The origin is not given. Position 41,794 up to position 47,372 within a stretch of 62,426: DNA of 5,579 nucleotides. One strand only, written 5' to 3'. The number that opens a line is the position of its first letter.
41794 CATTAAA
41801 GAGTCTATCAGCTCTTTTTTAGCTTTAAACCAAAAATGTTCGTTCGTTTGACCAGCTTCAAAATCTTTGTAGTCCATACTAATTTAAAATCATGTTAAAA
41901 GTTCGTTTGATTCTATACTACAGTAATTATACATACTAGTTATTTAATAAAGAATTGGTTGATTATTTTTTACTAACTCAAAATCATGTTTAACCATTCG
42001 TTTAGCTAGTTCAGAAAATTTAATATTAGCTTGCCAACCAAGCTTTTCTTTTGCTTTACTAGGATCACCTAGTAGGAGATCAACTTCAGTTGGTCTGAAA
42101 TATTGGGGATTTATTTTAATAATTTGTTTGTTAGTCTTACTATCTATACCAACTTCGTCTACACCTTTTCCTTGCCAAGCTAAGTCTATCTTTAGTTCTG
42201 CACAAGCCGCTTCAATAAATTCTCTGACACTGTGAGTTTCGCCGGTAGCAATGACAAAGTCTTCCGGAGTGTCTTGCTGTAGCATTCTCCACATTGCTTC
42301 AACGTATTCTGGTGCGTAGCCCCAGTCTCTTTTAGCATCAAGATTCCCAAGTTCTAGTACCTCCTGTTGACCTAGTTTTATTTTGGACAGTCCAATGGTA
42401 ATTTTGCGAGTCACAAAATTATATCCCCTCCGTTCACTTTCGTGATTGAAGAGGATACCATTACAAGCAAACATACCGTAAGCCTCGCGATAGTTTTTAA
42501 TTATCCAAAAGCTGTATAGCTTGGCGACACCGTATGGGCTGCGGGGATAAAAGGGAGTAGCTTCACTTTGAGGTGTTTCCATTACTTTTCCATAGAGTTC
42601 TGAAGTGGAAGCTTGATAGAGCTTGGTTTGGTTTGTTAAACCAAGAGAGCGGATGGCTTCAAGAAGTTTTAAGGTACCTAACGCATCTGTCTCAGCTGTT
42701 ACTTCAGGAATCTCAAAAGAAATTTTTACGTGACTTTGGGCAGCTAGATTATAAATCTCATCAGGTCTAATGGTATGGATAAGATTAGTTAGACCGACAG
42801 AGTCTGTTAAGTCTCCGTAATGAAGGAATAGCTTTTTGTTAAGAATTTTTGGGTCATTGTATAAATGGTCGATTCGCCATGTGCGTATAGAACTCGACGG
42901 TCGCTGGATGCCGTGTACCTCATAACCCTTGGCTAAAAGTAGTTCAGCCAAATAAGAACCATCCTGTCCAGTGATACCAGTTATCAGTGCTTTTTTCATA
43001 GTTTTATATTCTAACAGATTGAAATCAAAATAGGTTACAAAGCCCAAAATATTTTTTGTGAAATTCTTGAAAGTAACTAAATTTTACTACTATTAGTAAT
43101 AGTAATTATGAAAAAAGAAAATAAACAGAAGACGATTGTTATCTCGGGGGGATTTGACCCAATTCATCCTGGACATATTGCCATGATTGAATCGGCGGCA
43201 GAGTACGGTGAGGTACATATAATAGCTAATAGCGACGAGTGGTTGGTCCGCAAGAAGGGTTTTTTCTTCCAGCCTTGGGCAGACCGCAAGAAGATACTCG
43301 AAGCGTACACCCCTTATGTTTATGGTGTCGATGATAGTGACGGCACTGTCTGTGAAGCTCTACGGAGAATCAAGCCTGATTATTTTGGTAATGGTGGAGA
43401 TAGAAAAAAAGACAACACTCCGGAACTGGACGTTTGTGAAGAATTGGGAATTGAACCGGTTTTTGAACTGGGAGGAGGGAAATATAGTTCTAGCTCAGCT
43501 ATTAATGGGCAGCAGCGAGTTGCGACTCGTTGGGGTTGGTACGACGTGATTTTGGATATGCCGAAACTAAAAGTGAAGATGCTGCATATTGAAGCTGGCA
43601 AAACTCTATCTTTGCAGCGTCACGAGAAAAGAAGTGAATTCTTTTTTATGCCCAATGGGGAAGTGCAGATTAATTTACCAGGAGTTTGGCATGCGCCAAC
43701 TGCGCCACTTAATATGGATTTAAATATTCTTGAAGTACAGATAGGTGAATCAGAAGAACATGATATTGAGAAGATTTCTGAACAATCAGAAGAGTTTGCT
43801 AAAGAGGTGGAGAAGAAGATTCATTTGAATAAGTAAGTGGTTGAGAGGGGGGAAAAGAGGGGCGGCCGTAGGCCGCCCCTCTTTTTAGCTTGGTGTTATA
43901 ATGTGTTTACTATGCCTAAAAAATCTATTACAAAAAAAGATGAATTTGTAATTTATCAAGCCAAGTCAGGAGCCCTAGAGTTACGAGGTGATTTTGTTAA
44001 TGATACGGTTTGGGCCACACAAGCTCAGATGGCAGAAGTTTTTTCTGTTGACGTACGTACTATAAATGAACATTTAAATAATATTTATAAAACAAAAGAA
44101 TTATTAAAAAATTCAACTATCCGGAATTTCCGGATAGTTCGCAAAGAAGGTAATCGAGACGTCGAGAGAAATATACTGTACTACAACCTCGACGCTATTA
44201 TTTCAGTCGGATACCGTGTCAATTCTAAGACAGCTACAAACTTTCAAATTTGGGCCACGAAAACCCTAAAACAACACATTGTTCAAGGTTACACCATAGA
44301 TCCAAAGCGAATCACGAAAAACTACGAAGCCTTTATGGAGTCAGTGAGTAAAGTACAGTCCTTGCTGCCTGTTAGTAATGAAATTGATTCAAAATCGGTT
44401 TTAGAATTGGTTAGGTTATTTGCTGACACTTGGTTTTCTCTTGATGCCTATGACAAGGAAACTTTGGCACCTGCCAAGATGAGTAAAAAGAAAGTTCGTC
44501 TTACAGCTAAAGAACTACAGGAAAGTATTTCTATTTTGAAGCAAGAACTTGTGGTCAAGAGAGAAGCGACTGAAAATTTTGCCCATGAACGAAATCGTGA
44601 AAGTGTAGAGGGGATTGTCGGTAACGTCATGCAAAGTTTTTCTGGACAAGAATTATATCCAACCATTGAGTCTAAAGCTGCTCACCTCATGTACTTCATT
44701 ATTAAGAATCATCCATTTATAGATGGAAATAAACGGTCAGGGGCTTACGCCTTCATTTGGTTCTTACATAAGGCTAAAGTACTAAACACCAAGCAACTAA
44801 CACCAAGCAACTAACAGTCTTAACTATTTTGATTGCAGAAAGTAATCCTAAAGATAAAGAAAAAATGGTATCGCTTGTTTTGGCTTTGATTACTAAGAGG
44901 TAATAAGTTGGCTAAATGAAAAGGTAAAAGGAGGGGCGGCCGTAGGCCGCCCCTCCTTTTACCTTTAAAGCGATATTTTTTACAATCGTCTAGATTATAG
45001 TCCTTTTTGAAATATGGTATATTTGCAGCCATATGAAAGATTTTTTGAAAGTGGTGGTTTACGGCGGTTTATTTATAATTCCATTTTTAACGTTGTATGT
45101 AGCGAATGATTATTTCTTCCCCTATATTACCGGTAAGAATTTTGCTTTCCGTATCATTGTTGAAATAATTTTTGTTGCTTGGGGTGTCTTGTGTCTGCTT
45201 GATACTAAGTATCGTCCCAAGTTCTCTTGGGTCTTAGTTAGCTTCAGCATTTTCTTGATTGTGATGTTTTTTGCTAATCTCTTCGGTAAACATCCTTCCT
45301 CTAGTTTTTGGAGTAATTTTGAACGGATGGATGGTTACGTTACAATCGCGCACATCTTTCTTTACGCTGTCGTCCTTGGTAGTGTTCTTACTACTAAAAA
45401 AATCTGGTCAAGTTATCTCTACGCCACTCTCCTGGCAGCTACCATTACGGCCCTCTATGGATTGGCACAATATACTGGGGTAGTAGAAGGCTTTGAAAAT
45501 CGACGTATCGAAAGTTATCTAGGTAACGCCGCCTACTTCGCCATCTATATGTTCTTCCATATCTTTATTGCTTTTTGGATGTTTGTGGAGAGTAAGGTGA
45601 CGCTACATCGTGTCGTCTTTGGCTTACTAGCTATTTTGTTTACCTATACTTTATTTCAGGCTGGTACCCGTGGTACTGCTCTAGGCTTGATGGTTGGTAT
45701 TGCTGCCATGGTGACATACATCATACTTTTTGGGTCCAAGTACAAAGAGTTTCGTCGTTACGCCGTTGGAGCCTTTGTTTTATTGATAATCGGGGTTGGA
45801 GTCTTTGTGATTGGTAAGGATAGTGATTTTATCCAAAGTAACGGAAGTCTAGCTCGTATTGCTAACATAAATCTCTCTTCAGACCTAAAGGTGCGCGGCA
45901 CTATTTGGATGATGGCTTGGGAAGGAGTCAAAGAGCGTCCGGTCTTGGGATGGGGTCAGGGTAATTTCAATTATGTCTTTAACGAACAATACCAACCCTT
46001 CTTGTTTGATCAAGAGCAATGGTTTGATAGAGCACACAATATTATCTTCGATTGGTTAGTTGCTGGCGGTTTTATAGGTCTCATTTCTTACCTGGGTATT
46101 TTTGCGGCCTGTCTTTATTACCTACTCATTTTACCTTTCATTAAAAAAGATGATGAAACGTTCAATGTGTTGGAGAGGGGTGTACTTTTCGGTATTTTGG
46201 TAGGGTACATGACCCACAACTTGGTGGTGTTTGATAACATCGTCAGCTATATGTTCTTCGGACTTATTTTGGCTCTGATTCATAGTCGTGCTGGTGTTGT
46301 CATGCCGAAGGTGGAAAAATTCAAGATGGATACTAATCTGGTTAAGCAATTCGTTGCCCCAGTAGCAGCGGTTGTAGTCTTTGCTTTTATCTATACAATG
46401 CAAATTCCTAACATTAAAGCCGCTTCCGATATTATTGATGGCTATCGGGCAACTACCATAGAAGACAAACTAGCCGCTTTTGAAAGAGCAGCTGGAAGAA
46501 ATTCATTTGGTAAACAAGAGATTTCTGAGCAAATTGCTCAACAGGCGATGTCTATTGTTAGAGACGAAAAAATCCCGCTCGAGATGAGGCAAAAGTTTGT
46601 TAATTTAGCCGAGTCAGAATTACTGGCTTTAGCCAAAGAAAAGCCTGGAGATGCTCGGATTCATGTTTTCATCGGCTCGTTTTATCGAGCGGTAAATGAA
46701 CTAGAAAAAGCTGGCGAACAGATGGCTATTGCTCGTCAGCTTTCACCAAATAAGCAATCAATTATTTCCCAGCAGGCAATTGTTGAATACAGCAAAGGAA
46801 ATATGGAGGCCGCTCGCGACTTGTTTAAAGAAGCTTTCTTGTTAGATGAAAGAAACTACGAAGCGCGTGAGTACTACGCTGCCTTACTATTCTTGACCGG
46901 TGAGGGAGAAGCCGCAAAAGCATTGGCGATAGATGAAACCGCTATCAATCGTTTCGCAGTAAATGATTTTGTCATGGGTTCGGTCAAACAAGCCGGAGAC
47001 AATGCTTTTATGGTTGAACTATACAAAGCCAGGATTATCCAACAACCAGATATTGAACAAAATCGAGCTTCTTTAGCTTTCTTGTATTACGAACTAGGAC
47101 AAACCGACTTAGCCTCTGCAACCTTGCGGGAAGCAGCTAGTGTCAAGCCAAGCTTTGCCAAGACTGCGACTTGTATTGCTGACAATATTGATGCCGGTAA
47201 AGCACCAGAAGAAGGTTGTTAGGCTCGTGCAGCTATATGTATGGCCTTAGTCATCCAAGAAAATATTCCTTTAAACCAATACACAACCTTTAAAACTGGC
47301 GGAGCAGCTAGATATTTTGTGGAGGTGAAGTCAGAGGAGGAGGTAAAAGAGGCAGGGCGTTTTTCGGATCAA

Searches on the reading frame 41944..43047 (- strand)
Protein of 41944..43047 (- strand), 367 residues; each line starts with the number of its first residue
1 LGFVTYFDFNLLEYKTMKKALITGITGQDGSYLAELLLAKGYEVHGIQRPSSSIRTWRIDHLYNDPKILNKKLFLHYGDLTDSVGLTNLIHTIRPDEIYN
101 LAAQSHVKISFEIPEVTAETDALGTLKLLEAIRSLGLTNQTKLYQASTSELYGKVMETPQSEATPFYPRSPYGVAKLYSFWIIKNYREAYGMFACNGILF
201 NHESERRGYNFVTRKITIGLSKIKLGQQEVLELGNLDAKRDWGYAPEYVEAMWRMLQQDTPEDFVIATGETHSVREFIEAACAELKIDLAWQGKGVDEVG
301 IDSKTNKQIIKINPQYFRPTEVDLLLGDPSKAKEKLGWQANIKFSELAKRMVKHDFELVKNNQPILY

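Call 83: search_protein_families(library=pfam, proteins=[window:41944-43047:-], max_evalue=0.00001)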
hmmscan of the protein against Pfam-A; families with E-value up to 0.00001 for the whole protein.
window:41944-43047:- (367 aa): 3 families
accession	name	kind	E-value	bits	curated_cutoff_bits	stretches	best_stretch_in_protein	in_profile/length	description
PF16363.11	GDP_Man_Dehyd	-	5.8e-152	506.3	27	1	21-351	1-332/332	GDP-mannose 4,6 dehydratase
PF01370.27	Epimerase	-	1.4e-71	241.2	20.9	1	20-267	1-240/240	NAD dependent epimerase/dehydratase family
PF04321.23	RmlD_sub_bind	-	1.2e-07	31.6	27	1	19-185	2-138/287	RmlD substrate binding domain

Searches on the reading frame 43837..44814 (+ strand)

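Call 83: search_protein_families(library=pfam, proteins=[window:43837-44814:+], max_evalue=0.00001)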
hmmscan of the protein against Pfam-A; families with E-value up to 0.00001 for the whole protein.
window:43837-44814:+ (325 aa): 2 families
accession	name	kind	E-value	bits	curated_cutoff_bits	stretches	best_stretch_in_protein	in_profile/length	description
PF13310.11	Virulence_RhuM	-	3.8e-24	85.8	33.7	1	93-173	1-84/252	Virulence protein RhuM family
PF02661.23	Fic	-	1.7e-12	48.5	24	1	252-310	24-93/93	Fic/DOC family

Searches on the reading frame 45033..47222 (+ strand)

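Call 11: search_protein_families(library=pfam, proteins=[window:45033-47222:+], max_evalue=0.01)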
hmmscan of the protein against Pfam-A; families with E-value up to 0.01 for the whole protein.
window:45033-47222:+ (729 aa): 10 families
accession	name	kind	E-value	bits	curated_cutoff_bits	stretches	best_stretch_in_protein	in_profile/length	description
PF04932.20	Wzy_C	-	4e-19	69.3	31.7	1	199-354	2-149/149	O-Antigen ligase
PF14559.12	TPR_19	-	1.3e-05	25.9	25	0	588-631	4-47/68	Tetratricopeptide repeat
PF13181.12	TPR_8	-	4.3e-05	23.8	25.7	0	681-707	7-33/34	Tetratricopeptide repeat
PF13424.12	TPR_12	-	0.00036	21.1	30.1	0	579-623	7-52/77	Tetratricopeptide repeat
PF07719.23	TPR_2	-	0.00042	20.7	27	0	581-608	7-34/34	Tetratricopeptide repeat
PF13432.12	TPR_16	-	0.00092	20.1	32.7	0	581-628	3-50/65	Tetratricopeptide repeat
PF23914.1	TPR_CcmH_CycH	-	0.0013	19.1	42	0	536-629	45-141/158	Cytochrome c-type biogenesis protein H TPR domain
PF13414.12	TPR_11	-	0.0027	17.8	26.8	0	685-709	4-28/42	TPR repeat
PF00515.34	TPR_1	-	0.0039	17.4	27.8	0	681-708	7-34/34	Tetratricopeptide repeat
PF13428.12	TPR_14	-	0.0053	17.8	23.5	0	582-618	8-44/44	Tetratricopeptide repeat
